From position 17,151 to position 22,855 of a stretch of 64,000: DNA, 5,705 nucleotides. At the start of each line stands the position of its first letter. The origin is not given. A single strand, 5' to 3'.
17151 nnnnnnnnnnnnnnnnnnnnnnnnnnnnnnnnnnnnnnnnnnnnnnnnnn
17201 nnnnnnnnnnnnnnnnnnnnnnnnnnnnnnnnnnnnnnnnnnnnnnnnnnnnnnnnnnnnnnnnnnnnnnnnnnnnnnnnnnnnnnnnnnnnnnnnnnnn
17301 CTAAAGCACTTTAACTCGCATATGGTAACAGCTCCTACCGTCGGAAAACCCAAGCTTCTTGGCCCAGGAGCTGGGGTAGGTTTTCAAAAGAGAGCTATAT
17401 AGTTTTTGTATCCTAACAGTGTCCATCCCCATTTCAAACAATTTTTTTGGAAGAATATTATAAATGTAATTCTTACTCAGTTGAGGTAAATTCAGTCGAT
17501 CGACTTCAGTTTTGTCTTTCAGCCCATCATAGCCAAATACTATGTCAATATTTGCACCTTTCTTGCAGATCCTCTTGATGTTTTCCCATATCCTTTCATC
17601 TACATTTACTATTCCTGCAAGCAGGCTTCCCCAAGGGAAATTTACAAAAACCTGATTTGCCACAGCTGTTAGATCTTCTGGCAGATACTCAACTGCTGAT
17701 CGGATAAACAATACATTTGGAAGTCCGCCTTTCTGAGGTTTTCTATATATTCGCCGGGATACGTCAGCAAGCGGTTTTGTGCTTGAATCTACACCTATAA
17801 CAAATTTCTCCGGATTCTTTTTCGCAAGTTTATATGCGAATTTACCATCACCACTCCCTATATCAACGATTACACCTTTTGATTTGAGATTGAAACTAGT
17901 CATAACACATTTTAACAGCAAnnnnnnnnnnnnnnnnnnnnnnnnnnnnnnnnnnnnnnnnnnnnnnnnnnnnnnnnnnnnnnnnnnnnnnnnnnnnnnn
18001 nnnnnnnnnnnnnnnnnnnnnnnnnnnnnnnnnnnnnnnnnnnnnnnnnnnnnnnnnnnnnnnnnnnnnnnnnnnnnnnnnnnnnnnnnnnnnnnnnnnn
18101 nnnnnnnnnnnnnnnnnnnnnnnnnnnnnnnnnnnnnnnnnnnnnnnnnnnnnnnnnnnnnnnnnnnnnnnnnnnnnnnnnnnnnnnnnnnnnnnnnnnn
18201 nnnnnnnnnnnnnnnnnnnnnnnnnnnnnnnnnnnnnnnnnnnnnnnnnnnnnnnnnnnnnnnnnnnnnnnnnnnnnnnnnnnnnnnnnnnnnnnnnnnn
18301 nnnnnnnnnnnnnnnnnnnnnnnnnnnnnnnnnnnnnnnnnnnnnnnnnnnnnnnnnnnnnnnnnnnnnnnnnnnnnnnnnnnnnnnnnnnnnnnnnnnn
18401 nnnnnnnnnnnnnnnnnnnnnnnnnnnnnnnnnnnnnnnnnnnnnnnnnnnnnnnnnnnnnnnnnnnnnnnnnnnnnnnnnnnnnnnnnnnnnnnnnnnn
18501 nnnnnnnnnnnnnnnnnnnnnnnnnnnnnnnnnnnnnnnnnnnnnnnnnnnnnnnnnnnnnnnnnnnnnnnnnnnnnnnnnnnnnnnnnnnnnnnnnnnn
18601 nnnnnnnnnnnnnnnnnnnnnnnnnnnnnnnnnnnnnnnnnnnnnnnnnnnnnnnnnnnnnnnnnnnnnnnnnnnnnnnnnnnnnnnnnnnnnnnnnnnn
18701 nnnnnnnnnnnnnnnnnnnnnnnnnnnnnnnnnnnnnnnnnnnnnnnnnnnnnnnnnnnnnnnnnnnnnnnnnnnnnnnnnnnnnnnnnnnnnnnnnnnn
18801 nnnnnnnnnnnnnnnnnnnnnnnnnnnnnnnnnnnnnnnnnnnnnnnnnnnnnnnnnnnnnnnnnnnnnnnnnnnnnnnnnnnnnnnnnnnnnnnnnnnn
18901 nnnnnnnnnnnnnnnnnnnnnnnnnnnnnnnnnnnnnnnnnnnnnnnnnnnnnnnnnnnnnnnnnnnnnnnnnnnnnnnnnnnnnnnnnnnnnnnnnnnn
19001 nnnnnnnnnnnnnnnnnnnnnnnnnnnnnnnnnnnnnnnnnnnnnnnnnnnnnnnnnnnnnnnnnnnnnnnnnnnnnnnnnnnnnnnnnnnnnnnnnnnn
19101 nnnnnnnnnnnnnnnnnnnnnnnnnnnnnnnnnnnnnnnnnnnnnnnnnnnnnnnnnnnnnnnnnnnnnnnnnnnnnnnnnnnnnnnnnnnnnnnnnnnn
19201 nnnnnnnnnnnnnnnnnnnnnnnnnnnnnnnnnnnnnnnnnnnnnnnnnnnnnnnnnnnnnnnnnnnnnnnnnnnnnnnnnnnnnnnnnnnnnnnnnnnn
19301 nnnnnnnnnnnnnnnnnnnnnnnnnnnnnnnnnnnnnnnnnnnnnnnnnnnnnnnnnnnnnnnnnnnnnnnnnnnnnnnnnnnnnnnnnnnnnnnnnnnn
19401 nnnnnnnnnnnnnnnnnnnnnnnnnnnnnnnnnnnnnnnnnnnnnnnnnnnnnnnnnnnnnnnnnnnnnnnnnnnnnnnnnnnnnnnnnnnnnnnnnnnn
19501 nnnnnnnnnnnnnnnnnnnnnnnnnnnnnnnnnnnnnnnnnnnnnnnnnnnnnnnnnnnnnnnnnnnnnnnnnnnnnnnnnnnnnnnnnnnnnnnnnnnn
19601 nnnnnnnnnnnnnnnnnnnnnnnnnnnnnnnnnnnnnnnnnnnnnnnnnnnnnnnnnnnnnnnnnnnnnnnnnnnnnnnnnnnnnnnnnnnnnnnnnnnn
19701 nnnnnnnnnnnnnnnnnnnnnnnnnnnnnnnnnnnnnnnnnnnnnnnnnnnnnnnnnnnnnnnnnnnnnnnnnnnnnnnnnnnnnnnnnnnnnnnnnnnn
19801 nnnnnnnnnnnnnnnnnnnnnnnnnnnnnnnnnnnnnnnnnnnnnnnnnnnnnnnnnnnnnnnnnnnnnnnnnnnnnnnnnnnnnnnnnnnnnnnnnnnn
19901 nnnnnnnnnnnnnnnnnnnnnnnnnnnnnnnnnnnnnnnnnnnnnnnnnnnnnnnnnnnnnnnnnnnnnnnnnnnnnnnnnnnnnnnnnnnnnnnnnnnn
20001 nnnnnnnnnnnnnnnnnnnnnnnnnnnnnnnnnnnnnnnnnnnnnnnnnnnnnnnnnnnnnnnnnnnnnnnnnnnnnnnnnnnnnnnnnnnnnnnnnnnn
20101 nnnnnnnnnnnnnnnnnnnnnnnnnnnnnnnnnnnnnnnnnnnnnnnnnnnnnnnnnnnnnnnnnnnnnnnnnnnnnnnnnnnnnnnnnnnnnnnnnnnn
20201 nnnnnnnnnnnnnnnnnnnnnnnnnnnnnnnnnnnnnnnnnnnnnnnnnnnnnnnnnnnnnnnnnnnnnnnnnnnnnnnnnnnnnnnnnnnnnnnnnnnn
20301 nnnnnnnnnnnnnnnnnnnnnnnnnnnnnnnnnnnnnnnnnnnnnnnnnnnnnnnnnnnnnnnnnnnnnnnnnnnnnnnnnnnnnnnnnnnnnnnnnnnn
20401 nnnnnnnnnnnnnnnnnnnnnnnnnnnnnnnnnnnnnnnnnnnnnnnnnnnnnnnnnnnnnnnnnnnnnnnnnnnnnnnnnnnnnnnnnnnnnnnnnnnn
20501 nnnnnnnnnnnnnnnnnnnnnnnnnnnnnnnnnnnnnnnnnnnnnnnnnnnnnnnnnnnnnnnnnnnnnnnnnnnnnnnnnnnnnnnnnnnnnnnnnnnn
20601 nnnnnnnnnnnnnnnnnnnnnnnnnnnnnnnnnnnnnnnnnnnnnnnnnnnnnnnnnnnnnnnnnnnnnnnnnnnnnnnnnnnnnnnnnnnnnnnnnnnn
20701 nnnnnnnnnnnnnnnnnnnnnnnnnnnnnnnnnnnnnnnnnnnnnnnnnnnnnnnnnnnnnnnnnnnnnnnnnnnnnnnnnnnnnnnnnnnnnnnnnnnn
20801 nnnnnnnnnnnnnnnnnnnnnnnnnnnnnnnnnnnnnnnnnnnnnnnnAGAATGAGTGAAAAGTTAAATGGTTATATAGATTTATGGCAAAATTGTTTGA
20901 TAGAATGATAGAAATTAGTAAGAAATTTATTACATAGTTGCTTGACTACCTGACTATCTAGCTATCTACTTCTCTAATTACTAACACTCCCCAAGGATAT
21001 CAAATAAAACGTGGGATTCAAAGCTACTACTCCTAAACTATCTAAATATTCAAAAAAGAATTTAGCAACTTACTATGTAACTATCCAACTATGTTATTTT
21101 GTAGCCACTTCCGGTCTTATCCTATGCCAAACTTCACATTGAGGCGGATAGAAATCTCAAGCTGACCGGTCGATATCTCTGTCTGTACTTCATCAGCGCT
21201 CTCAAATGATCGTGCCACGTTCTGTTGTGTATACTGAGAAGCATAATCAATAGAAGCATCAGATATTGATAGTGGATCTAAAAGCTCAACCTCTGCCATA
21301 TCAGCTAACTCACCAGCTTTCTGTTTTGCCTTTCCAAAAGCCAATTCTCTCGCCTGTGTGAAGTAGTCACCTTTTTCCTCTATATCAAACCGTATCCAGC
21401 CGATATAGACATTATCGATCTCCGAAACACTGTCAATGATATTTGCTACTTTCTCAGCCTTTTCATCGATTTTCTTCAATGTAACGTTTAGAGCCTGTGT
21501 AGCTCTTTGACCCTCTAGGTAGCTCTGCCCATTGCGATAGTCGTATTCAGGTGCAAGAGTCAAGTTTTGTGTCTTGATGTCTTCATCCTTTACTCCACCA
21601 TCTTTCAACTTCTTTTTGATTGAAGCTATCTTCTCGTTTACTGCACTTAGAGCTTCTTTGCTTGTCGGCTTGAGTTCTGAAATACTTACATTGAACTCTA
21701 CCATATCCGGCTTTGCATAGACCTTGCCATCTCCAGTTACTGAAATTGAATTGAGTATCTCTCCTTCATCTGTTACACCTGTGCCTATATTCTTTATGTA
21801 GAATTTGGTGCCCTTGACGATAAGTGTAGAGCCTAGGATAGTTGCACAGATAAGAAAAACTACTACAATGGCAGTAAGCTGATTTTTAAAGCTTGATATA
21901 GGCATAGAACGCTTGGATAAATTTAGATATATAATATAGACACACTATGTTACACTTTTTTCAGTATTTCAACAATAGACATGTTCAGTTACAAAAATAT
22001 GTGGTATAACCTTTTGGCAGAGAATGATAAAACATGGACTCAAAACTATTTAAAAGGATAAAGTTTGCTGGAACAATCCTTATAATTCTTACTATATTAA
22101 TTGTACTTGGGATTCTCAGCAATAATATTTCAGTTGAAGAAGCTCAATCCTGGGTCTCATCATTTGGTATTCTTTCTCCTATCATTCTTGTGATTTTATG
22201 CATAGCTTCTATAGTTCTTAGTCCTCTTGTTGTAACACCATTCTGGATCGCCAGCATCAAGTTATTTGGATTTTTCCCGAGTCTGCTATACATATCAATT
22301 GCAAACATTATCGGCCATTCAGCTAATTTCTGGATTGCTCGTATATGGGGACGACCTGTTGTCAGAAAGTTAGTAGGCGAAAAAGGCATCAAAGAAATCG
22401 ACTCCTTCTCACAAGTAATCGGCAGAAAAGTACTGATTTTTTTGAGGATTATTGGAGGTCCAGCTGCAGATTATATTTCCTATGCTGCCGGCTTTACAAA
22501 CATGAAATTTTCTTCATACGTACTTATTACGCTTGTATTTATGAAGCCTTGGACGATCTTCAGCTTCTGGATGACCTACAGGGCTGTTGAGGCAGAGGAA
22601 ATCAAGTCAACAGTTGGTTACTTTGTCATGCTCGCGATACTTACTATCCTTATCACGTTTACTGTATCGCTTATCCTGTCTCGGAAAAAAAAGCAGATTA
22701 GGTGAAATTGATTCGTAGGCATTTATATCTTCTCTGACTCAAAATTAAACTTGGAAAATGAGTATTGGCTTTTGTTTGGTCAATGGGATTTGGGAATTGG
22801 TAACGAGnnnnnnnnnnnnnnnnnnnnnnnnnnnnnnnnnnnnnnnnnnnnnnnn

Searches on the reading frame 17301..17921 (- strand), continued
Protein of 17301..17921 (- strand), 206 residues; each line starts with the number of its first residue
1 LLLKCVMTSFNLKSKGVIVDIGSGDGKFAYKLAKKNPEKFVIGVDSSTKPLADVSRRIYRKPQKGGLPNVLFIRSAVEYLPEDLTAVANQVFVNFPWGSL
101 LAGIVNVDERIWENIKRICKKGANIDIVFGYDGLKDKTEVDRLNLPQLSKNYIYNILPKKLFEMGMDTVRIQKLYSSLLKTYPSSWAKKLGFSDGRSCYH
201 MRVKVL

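Call 72: search_protein_families(library=ncbifam, proteins=[P0156, P0157, P0158, P0180, P0181, P0199, P0235, P0260, P0263, P0270], max_evalue=1e-20)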
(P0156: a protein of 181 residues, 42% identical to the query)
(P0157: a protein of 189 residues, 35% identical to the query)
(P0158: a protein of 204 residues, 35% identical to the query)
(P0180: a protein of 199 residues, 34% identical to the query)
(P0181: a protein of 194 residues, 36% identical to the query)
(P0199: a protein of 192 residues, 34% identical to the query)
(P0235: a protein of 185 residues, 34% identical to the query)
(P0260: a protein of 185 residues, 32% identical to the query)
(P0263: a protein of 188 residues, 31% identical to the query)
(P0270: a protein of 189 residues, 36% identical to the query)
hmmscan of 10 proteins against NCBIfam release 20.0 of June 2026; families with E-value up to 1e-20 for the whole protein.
P0156 (181 aa): 1 family
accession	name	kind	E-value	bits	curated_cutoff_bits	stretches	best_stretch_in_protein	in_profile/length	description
NF051863.1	16S_A1408_WarA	equivalog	3e-30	105.3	305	1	5-172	2-174/190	16S rRNA (adenine(1408)-N(1))-methyltransferase WarA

P0157 (189 aa): 4 families
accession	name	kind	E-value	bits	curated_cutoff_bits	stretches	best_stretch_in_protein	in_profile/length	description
NF040634.1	16S_A1408_NpmB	exception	2.8e-45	154.4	460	1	2-186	30-214/217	16S rRNA (adenine(1408)-N(1))-methyltransferase NpmB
NF051863.1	16S_A1408_WarA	equivalog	2.5e-34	118.6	305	1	2-186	3-180/190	16S rRNA (adenine(1408)-N(1))-methyltransferase WarA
NF000363.1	self_KamB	exception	1.8e-32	112.6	350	1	2-182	29-207/216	16S rRNA (adenine(1408)-N(1))-methyltransferase KamB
NF000030.2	16S_rRNA_NpmA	exception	3e-24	85.8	470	1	2-179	29-207/219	16S rRNA (adenine(1408)-N(1))-methyltransferase NpmA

P0158 (204 aa): 4 families
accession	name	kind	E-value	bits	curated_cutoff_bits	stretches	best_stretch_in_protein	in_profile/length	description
NF040634.1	16S_A1408_NpmB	exception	9.4e-43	146.1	460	1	1-184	30-213/217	16S rRNA (adenine(1408)-N(1))-methyltransferase NpmB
NF000363.1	self_KamB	exception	1.2e-36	126.2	350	1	1-178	29-204/216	16S rRNA (adenine(1408)-N(1))-methyltransferase KamB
NF051863.1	16S_A1408_WarA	equivalog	2.3e-32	112.2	305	1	1-187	3-182/190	16S rRNA (adenine(1408)-N(1))-methyltransferase WarA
NF000030.2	16S_rRNA_NpmA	exception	6.3e-21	75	470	1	1-184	29-213/219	16S rRNA (adenine(1408)-N(1))-methyltransferase NpmA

P0180 (199 aa): 4 families
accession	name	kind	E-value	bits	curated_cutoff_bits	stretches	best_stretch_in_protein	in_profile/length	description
NF000363.1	self_KamB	exception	2.1e-41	141.8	350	1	2-179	28-203/216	16S rRNA (adenine(1408)-N(1))-methyltransferase KamB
NF051863.1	16S_A1408_WarA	equivalog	1.5e-37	129.1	305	1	1-190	1-183/190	16S rRNA (adenine(1408)-N(1))-methyltransferase WarA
NF040634.1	16S_A1408_NpmB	exception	5.3e-36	124.1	460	1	2-179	29-206/217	16S rRNA (adenine(1408)-N(1))-methyltransferase NpmB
NF000030.2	16S_rRNA_NpmA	exception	2.4e-33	115.6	470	1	3-190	29-217/219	16S rRNA (adenine(1408)-N(1))-methyltransferase NpmA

P0181 (194 aa): 4 families
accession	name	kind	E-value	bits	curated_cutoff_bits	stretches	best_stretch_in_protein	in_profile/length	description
NF000030.2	16S_rRNA_NpmA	exception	6.1e-32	111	470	1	1-186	31-218/219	16S rRNA (adenine(1408)-N(1))-methyltransferase NpmA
NF040634.1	16S_A1408_NpmB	exception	4.9e-30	104.6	460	1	1-175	32-207/217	16S rRNA (adenine(1408)-N(1))-methyltransferase NpmB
NF051863.1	16S_A1408_WarA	equivalog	1.2e-28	100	305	1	1-179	5-177/190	16S rRNA (adenine(1408)-N(1))-methyltransferase WarA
NF000363.1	self_KamB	exception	1.5e-21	76.9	350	1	2-181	32-211/216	16S rRNA (adenine(1408)-N(1))-methyltransferase KamB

P0199 (192 aa): 4 families
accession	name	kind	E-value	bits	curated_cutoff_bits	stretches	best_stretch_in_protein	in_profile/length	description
NF040634.1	16S_A1408_NpmB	exception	6.5e-37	127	460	1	2-174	29-202/217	16S rRNA (adenine(1408)-N(1))-methyltransferase NpmB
NF000363.1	self_KamB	exception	1.3e-35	122.9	350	1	3-174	29-199/216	16S rRNA (adenine(1408)-N(1))-methyltransferase KamB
NF051863.1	16S_A1408_WarA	equivalog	6.1e-34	117.3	305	1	1-182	1-174/190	16S rRNA (adenine(1408)-N(1))-methyltransferase WarA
NF000030.2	16S_rRNA_NpmA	exception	9.8e-27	94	470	1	1-190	27-217/219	16S rRNA (adenine(1408)-N(1))-methyltransferase NpmA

P0235 (185 aa): 4 families
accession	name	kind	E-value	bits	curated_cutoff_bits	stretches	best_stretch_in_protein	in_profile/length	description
NF051863.1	16S_A1408_WarA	equivalog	9.5e-40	136.3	305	1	1-183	1-181/190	16S rRNA (adenine(1408)-N(1))-methyltransferase WarA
NF040634.1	16S_A1408_NpmB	exception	1.4e-38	132.5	460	1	1-184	28-216/217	16S rRNA (adenine(1408)-N(1))-methyltransferase NpmB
NF000363.1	self_KamB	exception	1.1e-35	123.1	350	1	1-175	27-204/216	16S rRNA (adenine(1408)-N(1))-methyltransferase KamB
NF000030.2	16S_rRNA_NpmA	exception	2.6e-23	82.8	470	1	1-181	27-213/219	16S rRNA (adenine(1408)-N(1))-methyltransferase NpmA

P0260 (185 aa): 3 families
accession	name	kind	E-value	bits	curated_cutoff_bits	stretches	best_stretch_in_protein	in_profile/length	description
NF000363.1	self_KamB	exception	3.8e-39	134.4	350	1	1-173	29-203/216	16S rRNA (adenine(1408)-N(1))-methyltransferase KamB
NF051863.1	16S_A1408_WarA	equivalog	8.9e-34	116.8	305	1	1-175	3-174/190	16S rRNA (adenine(1408)-N(1))-methyltransferase WarA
NF040634.1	16S_A1408_NpmB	exception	3.4e-33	114.9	460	1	1-171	30-204/217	16S rRNA (adenine(1408)-N(1))-methyltransferase NpmB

P0263 (188 aa): 4 families
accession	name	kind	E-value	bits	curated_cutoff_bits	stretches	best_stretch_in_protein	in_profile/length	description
NF000030.2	16S_rRNA_NpmA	exception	3.2e-33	115.2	470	1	1-185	29-216/219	16S rRNA (adenine(1408)-N(1))-methyltransferase NpmA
NF051863.1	16S_A1408_WarA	equivalog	2.9e-32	111.9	305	1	1-184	3-181/190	16S rRNA (adenine(1408)-N(1))-methyltransferase WarA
NF000363.1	self_KamB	exception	4.3e-29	101.6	350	1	1-176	29-204/216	16S rRNA (adenine(1408)-N(1))-methyltransferase KamB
NF040634.1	16S_A1408_NpmB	exception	2.3e-21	76.2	460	1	1-126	30-155/217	16S rRNA (adenine(1408)-N(1))-methyltransferase NpmB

P0270 (189 aa): 4 families
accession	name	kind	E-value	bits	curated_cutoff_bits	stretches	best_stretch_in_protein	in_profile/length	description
NF051863.1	16S_A1408_WarA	equivalog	5.5e-36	124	305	1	2-184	2-181/190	16S rRNA (adenine(1408)-N(1))-methyltransferase WarA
NF040634.1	16S_A1408_NpmB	exception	7.1e-36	123.7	460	1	1-185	28-216/217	16S rRNA (adenine(1408)-N(1))-methyltransferase NpmB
NF000363.1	self_KamB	exception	4.8e-32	111.2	350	1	2-177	28-205/216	16S rRNA (adenine(1408)-N(1))-methyltransferase KamB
NF000030.2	16S_rRNA_NpmA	exception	3.3e-21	75.9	470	1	1-176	27-207/219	16S rRNA (adenine(1408)-N(1))-methyltransferase NpmA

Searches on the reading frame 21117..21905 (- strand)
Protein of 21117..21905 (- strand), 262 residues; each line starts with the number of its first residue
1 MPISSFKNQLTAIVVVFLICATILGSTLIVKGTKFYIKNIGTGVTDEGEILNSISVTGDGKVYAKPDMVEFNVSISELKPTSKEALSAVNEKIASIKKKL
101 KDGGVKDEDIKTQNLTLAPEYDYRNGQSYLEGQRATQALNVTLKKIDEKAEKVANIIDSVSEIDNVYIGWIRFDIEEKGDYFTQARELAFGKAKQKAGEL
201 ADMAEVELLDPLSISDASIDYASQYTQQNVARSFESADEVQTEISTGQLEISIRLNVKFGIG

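Call 20: search_protein_families(library=pfam, proteins=[window:21117-21905:-], max_evalue=0.01)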
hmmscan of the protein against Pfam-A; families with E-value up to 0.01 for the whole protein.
window:21117-21905:- (262 aa): 1 family
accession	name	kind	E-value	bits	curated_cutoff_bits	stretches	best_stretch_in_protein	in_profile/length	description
PF04402.19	SIMPL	-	6e-38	131.6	25.2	1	54-259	1-205/205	Protein of unknown function (DUF541)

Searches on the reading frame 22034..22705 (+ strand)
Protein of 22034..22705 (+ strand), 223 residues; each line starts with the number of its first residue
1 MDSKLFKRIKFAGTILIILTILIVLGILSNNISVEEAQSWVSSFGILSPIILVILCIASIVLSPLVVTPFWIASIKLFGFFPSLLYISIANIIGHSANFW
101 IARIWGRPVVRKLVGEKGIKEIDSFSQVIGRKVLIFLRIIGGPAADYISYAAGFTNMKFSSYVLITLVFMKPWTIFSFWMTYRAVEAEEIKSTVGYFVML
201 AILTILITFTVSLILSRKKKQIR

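Call 20: search_protein_families(library=pfam, proteins=[window:22034-22705:+], max_evalue=0.01)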
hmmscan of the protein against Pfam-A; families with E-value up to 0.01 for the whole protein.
window:22034-22705:+ (223 aa): 1 family
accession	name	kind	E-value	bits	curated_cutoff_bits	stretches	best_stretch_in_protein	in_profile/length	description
PF09335.16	VTT_dom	-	3.1e-16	60.4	33.9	1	68-178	4-118/123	VTT domain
